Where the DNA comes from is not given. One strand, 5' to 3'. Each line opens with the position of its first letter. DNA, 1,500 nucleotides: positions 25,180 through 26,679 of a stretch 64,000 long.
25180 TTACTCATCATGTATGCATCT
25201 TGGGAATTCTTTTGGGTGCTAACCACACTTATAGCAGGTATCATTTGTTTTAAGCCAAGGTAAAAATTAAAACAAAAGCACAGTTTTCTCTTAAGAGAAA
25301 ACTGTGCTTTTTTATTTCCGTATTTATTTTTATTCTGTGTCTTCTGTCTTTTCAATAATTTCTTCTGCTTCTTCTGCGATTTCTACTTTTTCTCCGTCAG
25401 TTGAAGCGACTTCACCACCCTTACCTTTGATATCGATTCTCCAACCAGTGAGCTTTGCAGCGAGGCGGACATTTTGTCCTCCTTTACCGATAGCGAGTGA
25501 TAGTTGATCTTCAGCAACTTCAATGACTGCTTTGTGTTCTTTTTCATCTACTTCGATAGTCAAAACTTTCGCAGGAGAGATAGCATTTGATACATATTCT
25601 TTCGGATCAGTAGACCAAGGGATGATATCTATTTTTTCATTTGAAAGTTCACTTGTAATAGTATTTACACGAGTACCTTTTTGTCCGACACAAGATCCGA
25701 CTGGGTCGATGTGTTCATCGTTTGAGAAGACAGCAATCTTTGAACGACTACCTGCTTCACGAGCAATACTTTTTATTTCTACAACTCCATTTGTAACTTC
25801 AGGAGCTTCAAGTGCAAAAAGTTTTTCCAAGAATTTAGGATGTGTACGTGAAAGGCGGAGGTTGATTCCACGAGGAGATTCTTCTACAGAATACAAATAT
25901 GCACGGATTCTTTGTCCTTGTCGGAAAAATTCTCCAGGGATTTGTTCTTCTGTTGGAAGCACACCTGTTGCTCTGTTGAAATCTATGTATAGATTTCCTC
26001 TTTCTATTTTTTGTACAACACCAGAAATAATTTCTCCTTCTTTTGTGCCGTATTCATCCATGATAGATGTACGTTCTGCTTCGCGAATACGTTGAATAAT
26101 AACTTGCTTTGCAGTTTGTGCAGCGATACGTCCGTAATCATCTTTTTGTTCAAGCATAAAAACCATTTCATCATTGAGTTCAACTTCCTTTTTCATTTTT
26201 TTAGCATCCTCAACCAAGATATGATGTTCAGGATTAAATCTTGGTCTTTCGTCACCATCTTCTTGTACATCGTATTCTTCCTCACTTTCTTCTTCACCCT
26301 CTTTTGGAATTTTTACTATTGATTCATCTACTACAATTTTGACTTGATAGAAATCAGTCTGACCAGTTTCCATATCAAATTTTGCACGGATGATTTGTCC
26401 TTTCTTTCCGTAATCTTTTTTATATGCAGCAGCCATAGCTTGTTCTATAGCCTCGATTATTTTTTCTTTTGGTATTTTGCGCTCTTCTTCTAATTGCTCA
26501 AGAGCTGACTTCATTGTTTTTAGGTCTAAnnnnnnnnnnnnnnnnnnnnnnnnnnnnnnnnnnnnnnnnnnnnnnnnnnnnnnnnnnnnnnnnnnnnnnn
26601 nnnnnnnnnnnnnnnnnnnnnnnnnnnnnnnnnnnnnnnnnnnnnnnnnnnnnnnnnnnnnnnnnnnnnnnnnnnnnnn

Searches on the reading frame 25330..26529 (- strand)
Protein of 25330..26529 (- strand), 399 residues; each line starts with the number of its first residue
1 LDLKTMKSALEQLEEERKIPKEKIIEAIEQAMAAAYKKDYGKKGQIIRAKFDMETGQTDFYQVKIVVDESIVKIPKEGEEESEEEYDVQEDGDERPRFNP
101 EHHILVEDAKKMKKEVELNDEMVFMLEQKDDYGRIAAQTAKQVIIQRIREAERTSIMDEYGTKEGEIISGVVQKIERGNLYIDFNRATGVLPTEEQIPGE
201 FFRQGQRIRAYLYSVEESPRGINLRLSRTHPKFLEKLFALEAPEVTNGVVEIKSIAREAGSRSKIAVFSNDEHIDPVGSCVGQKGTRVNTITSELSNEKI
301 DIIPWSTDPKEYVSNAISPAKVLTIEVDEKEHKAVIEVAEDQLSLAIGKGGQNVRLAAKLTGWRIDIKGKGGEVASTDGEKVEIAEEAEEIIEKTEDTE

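Call 66: search_protein_families(library=pfam, proteins=[window:25330-26529:-], max_evalue=0.00001)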
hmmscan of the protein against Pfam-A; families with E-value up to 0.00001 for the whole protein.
window:25330-26529:- (399 aa): 3 families
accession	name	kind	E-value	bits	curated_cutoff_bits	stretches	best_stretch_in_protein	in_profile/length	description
PF08529.16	NusA_N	-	5e-29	101.4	23.8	1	7-153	3-118/119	NusA N-terminal domain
PF13184.12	KH_5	-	1.9e-28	98.8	27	1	259-327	1-69/69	NusA-like KH domain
PF00575.29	S1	-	1.4e-06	29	22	0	163-224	3-71/74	S1 RNA binding domain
